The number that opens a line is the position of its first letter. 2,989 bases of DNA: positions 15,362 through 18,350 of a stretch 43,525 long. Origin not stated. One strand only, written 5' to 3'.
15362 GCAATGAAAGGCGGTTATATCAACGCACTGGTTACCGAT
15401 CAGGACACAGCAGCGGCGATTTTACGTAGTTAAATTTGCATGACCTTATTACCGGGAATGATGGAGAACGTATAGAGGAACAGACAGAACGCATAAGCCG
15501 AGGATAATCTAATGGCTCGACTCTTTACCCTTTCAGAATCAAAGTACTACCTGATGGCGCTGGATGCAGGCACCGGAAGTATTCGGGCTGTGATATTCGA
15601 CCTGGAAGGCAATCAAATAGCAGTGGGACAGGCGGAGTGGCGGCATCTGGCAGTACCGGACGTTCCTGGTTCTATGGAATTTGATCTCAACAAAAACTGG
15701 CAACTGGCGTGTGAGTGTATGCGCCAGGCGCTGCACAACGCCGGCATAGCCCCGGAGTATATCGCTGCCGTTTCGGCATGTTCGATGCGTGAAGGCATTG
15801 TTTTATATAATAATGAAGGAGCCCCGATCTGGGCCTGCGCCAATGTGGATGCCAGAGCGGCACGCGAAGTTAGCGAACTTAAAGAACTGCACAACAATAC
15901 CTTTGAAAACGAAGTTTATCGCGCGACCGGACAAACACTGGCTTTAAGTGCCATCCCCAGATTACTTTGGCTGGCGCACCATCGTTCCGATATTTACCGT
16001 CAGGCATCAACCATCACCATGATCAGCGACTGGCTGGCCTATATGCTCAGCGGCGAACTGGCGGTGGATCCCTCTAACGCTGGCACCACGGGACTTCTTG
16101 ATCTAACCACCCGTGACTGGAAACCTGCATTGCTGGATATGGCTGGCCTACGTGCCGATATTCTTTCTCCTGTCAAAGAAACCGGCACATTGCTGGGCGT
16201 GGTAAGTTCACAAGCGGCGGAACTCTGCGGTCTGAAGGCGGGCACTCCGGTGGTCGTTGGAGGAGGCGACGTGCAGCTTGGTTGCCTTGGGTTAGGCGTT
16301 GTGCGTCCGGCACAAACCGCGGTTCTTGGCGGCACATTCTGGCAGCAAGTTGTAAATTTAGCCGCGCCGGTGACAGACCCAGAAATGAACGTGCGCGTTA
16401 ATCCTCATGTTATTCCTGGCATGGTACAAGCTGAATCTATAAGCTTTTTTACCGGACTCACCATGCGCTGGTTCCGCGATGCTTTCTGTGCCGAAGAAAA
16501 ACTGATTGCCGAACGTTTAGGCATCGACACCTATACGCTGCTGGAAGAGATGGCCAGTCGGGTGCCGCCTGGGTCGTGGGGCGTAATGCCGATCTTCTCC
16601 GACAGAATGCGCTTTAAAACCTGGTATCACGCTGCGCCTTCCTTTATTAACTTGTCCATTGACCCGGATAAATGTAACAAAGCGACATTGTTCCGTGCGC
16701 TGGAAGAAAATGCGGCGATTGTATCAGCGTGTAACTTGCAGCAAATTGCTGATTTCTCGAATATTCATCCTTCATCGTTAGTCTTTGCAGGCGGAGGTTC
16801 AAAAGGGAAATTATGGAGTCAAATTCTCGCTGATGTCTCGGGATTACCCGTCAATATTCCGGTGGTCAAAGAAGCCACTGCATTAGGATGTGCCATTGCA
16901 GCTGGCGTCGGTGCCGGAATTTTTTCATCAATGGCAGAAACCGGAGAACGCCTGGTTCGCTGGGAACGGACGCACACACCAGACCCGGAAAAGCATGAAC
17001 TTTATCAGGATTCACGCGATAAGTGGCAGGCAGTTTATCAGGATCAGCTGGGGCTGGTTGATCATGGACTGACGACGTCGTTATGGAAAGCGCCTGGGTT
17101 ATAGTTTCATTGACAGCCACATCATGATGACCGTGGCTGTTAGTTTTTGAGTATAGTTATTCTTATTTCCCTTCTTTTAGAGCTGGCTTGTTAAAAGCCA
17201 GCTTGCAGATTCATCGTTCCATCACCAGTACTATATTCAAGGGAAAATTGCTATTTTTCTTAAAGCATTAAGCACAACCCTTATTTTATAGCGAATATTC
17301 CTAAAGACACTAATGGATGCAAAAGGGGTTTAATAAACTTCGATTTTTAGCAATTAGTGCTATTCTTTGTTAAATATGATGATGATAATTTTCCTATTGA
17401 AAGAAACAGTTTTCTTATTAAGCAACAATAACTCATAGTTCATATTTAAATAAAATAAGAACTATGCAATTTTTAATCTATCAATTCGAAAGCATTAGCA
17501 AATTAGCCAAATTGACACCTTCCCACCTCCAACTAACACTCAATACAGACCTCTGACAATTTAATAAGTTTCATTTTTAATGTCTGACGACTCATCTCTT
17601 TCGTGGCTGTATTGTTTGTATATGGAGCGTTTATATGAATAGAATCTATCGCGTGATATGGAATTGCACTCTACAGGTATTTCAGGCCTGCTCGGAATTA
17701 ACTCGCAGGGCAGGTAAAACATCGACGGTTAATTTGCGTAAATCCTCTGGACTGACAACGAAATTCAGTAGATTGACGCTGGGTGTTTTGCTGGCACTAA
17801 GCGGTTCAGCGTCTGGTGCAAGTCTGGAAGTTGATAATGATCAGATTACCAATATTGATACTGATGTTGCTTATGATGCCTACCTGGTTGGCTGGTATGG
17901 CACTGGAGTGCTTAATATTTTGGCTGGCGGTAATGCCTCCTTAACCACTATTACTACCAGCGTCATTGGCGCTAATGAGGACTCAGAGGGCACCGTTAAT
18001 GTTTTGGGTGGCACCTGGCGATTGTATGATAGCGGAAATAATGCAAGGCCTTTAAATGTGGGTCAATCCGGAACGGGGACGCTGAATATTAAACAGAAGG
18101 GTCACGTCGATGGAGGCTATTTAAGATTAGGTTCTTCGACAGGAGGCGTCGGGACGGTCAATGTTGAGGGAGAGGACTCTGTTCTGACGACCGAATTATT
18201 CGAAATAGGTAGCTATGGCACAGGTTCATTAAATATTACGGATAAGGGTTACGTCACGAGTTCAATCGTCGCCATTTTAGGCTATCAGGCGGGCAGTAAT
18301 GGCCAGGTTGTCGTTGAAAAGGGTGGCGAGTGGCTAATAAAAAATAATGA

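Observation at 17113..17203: Two successive hairpins downstream of lsrK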

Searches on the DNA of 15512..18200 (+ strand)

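Call 5: search_rna_families(source=window, start=16500, end=18200, threshold=evalue, max_evalue=10)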
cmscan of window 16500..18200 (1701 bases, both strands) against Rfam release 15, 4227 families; matches with E-value up to 10: 9.
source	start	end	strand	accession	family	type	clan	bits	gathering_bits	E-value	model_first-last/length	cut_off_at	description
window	17342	17438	+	RF04345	Plastid-rps12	Cis-reg;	-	21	78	8.5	1-97/97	no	Plastid-rps12 3UTR RNA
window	17821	17924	+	RF00321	snoZ247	Gene; snRNA; snoRNA; CD-box;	-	20.1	38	0.6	1-139/139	no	Small nucleolar RNA Z247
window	17108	17246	-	RF01654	ceN82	Gene; snRNA; snoRNA; HACA-box;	-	17.7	80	9.5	1-135/135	no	Caenorhabditis snoRNA ceN82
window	17857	17919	+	RF01137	sR21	Gene; snRNA; snoRNA; CD-box;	-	16.9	45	6.1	1-67/67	no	Small nucleolar RNA sR21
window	17162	17225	-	RF01905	HOTAIR_2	Gene; lncRNA;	-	16.8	60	0.42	1-69/69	no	HOTAIR conserved region 2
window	16919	17055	+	RF02175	SMAD5-AS1_3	Gene; lncRNA;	-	16.7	60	0.75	1-125/125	no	SMAD5 antisense RNA 1 conserved region 3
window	17434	17530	-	RF02453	ncr952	Gene; sRNA;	-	14.1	100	4.1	1-143/143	no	Bacillus sRNA ncr952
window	17831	17911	+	RF02509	PYLIS_2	Cis-reg;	-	13.8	36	6.4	1-100/100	no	Pyrrolysine insertion sequence mtbB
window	17119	17148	+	RF02166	PVT1_3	Gene; lncRNA;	-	10.5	45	9.7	1-95/95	no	Pvt1 oncogene conserved region 3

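Call 6: search_dna_similar(query=window:16900-17700:+, collection=ecoli_genomes, mode=near, max_rows=30, rows=spread)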
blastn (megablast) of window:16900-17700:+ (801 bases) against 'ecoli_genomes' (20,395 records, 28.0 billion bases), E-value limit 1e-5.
Records with a match: 4230; places in all: 4324; records where one place covers at least 80% of the query: 4013.
Genomes with a match: 4230 of 5426; with a place that covers at least 80% of the query: 4013. Places per genome that has any: lowest 1, median 1, highest 4. On chromosomes: 4321 places; on plasmids: 3.
Best place of each record, by identity: >=99% 2334; 95-99% 1870; 90-95% 26.
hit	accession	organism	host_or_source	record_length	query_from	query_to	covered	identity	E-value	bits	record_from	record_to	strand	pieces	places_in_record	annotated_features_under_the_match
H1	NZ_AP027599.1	Escherichia coli strain LR-71-1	Homo sapiens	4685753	1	801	100%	100.0%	0e+0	1499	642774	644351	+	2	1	IS1 family transposase | lsrK: autoinducer-2 kinase | ECSE_1600 family autotransporter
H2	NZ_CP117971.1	Escherichia coli strain B-1109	Homo sapiens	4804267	1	801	100%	100.0%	0e+0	1480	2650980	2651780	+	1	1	lsrK: autoinducer-2 kinase | ECSE_1600 family autotransporter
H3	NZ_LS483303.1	Escherichia coli strain NCTC9967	missing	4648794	1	801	100%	100.0%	0e+0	1480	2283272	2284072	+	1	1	lsrK: autoinducer-2 kinase | ECSE_1600 family autotransporter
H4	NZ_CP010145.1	Escherichia coli strain D5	dog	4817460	1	801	100%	99.9%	0e+0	1474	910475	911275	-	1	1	lsrK: autoinducer-2 kinase | ECSE_1600 family autotransporter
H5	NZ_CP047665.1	Escherichia coli strain LD26-1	feces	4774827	1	801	100%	99.9%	0e+0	1474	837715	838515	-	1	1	lsrK: autoinducer-2 kinase | ECSE_1600 family autotransporter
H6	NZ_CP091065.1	Escherichia coli strain DOC14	Spontaneous mutation of the Escherichia ...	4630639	1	801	100%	99.9%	0e+0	1474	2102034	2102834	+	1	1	lsrK: autoinducer-2 kinase | ECSE_1600 family autotransporter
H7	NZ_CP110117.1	Escherichia coli strain 2-331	Sewage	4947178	1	801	100%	99.9%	0e+0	1474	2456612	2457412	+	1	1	lsrK: autoinducer-2 kinase | ECSE_1600 family autotransporter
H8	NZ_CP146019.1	Escherichia coli strain ECO8855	Homo sapiens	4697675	1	801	100%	99.9%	0e+0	1474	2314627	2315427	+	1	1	lsrK: autoinducer-2 kinase | ECSE_1600 family autotransporter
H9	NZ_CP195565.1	Escherichia coli strain 298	Homo sapiens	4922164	1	801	100%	99.9%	0e+0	1474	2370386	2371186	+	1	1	lsrK: autoinducer-2 kinase | ECSE_1600 family autotransporter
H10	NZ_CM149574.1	Escherichia coli strain MEI2O1-23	Soil surface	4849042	1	801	100%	99.9%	0e+0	1474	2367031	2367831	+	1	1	lsrK: autoinducer-2 kinase | ECSE_1600 family autotransporter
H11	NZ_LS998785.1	Escherichia coli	-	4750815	1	801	100%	99.9%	0e+0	1474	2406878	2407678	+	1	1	lsrK: autoinducer-2 kinase | ECSE_1600 family autotransporter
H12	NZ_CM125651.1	Escherichia coli strain ZH142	pig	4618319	1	801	100%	99.8%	0e+0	1469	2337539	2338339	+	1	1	lsrK: autoinducer-2 kinase | ECSE_1600 family autotransporter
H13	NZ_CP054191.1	Escherichia coli strain TH9F11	fish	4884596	1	801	100%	99.5%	0e+0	1458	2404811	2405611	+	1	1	lsrK: autoinducer-2 kinase | ECSE_1600 family autotransporter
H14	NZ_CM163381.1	Escherichia coli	chicken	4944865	1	801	100%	99.5%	0e+0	1458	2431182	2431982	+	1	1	lsrK: autoinducer-2 kinase | ECSE_1600 family autotransporter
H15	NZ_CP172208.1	Escherichia coli strain GF75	chicken meat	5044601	1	801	100%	99.4%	0e+0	1452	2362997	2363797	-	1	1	lsrK: autoinducer-2 kinase | ECSE_1600 family autotransporter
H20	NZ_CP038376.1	Escherichia coli O157:H7 strain F1273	beef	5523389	1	801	100%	98.3%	0e+0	1402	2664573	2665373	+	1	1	lsrK: autoinducer-2 kinase | ECSE_1600 family autotransporter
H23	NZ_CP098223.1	Escherichia coli strain Z0117EC0005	Canis lupus familiaris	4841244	1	801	100%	97.0%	0e+0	1345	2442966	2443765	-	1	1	lsrK: autoinducer-2 kinase | ECSE_1600 family autotransporter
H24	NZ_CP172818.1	Escherichia coli strain HS-02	Homo sapiens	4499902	1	801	100%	96.5%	0e+0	1323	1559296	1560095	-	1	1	lsrK: autoinducer-2 kinase | ECSE_1600 family autotransporter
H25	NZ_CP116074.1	Escherichia coli strain DETEC-S586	ICU staff rectal swab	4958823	1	801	100%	95.9%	0e+0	1288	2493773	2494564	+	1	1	lsrK: autoinducer-2 kinase | ECSE_1600 family autotransporter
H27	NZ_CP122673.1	Escherichia coli strain ETEC4071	Sus scrofa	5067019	1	800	100%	95.6%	0e+0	1277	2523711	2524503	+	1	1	lsrK: autoinducer-2 kinase | ECSE_1600 family autotransporter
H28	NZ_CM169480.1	Escherichia coli strain EC21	Homo sapiens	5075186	1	801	100%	95.1%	0e+0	1256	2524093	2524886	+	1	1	lsrK: autoinducer-2 kinase | ECSE_1600 family autotransporter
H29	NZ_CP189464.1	Escherichia coli strain N1241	Homo sapiens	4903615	357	801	56%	99.6%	0e+0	811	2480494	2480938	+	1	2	ECSE_1600 family autotransporter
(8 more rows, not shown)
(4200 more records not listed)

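Call 7: get_annotated_region(hit=H20, flank=300)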
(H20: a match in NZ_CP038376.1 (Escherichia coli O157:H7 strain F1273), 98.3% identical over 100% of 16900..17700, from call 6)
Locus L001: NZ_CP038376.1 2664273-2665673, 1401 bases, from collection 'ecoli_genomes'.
description: Escherichia coli O157:H7 strain F1273 chromosome, complete genome
organism: Escherichia coli O157:H7 strain F1273 (NCBI taxid 83334)
replicon: chromosome; assembly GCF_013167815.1
host: -; source: beef; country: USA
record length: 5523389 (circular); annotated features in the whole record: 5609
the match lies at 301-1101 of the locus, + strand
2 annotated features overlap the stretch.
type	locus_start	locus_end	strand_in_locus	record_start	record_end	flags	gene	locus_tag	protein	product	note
CDS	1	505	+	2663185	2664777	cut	lsrK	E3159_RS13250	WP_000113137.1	autoinducer-2 kinase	-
CDS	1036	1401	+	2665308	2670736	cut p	-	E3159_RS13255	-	ECSE_1600 family autotransporter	frameshifted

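Call 8: get_annotated_region(hit=H23, flank=300)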
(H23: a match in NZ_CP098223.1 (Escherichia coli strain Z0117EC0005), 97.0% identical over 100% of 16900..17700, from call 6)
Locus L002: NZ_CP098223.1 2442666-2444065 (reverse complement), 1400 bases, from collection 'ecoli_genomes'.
description: Escherichia coli strain Z0117EC0005 chromosome, complete genome
organism: Escherichia coli strain Z0117EC0005 (NCBI taxid 562)
replicon: chromosome; assembly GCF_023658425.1
host: Canis lupus familiaris; source: -; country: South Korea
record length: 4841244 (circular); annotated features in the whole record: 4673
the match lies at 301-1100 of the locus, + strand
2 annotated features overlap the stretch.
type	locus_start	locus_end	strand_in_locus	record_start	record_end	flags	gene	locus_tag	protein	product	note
CDS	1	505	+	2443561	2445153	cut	lsrK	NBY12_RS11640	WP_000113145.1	autoinducer-2 kinase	-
CDS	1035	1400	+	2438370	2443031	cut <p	-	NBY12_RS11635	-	ECSE_1600 family autotransporter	incomplete; partial in the middle of a contig; missing C-terminus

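Call 9: get_annotated_region(hit=H24, flank=300)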
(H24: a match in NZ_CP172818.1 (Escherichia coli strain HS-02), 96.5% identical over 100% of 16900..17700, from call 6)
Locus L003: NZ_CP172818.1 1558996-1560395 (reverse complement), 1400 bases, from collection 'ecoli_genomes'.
description: Escherichia coli strain HS-02 chromosome, complete genome
organism: Escherichia coli strain HS-02 (NCBI taxid 562)
replicon: chromosome; assembly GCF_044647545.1
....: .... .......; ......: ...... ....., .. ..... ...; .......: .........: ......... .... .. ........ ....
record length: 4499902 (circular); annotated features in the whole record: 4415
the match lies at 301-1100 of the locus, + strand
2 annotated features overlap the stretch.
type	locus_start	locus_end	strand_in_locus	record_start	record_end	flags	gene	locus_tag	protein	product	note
CDS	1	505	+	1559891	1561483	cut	lsrK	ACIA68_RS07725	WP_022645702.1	autoinducer-2 kinase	-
CDS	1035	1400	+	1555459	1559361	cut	-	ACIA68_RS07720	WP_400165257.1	ECSE_1600 family autotransporter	-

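Call 10: get_annotated_region(hit=H25, flank=300)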
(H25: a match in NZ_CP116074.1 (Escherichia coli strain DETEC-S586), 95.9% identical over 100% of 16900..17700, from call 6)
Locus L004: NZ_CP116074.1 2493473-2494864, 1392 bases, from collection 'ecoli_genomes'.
description: Escherichia coli strain DETEC-S586 chromosome, complete genome
organism: Escherichia coli strain DETEC-S586 (NCBI taxid 562)
replicon: chromosome; assembly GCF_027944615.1
host: -; source: ICU staff rectal swab; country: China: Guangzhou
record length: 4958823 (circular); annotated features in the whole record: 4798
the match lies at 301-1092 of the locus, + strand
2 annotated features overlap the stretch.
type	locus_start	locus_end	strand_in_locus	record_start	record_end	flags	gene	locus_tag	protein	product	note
CDS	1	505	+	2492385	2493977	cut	lsrK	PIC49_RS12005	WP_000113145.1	autoinducer-2 kinase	-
CDS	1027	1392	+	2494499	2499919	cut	-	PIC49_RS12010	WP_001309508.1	ECSE_1600 family autotransporter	-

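Call 11: get_annotated_region(hit=H27, flank=300)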
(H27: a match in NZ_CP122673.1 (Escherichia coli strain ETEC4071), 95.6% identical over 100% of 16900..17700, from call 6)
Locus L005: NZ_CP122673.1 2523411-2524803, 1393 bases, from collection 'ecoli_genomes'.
description: Escherichia coli strain ETEC4071 chromosome, complete genome
organism: Escherichia coli strain ETEC4071 (NCBI taxid 562)
replicon: chromosome; assembly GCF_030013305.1
host: Sus scrofa; source: feces; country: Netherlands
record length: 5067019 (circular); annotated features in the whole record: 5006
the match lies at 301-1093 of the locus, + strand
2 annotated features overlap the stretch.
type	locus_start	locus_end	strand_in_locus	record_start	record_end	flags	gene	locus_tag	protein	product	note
CDS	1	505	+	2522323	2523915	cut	lsrK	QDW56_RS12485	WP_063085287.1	autoinducer-2 kinase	-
CDS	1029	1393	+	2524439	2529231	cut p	-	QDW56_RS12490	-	ECSE_1600 family autotransporter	frameshifted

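Call 12: get_annotated_region(hit=H28, flank=300)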
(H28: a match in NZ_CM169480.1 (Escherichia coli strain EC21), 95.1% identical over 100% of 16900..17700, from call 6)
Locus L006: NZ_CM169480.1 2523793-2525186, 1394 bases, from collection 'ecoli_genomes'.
description: Escherichia coli strain EC21 isolate PF_EC21 chromosome, whole genome shotgun sequence
organism: Escherichia coli strain EC21 (NCBI taxid 562)
replicon: chromosome; assembly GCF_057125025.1
host: Homo sapiens; source: Human gut; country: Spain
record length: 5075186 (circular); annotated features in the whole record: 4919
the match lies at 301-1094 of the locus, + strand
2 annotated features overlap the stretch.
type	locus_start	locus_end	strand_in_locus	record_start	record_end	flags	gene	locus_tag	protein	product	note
CDS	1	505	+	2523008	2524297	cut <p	lsrK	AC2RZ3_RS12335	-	autoinducer-2 kinase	incomplete; partial in the middle of a contig; missing N-terminus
CDS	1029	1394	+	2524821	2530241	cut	-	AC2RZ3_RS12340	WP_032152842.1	ECSE_1600 family autotransporter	-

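Call 13: get_annotated_region(hit=H29, flank=1500)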
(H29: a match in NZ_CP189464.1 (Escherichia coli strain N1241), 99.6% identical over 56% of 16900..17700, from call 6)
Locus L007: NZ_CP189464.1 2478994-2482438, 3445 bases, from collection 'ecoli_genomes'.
description: Escherichia coli strain N1241 chromosome, complete genome
organism: Escherichia coli strain N1241 (NCBI taxid 562)
replicon: chromosome; assembly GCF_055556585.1
host: Homo sapiens; source: -; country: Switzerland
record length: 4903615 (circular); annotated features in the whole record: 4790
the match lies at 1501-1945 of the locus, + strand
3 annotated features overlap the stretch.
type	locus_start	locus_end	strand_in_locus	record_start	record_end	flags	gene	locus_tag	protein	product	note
CDS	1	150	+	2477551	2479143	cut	lsrK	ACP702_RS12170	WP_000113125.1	autoinducer-2 kinase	-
CDS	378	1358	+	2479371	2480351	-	-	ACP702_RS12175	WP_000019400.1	IS5-like element IS5 family transposase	-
CDS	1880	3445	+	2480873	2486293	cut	-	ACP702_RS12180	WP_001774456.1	ECSE_1600 family autotransporter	-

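Call 18: search_dna_similar(query=window:17167-17225:+, collection=ecoli_genomes, mode=near, max_rows=10, rows=spread, max_evalue=0.001)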
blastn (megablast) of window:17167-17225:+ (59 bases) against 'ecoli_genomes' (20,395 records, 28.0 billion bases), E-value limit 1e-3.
Records with a match: 3152; places in all: 3156; records where one place covers at least 80% of the query: 3149.
Genomes with a match: 3152 of 5426; with a place that covers at least 80% of the query: 3149. Places per genome that has any: lowest 1, median 1, highest 2. On chromosomes: 3154 places; on plasmids: 2.
Best place of each record, by identity: >=99% 2245; 95-99% 902; 90-95% 5.
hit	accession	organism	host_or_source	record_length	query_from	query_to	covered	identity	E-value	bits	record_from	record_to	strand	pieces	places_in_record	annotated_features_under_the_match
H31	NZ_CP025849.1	Escherichia coli strain 600468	Homo sapiens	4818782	1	59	100%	100.0%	6e-22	110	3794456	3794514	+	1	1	none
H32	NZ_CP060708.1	Escherichia coli strain MFDpir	not applicable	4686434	1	59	100%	100.0%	6e-22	110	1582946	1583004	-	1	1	none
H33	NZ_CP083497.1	Escherichia coli strain elppa6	Homo sapiens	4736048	1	59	100%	100.0%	6e-22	110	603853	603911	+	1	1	none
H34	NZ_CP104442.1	Escherichia coli strain HBUT-L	missing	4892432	1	59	100%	100.0%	6e-22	110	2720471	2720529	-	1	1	none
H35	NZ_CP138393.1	Escherichia coli strain 101EVA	Homo sapiens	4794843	1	59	100%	100.0%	6e-22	110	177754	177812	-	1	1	none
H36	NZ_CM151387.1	Escherichia coli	Homo sapiens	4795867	1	59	100%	100.0%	6e-22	110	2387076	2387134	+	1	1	none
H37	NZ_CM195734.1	Escherichia coli strain P470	Lettuce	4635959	1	59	100%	100.0%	6e-22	110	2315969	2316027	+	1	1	none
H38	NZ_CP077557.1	Escherichia coli O111:H8 strain 02-3334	Homo sapiens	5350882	1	59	100%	98.3%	3e-20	104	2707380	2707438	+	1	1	none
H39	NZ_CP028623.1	Escherichia coli strain 138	cattle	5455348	1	59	100%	96.6%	1e-18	99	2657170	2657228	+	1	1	none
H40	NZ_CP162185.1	Escherichia coli strain STK78-E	Coriander root, import product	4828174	1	36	61%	100.0%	4e-9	68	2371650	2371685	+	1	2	none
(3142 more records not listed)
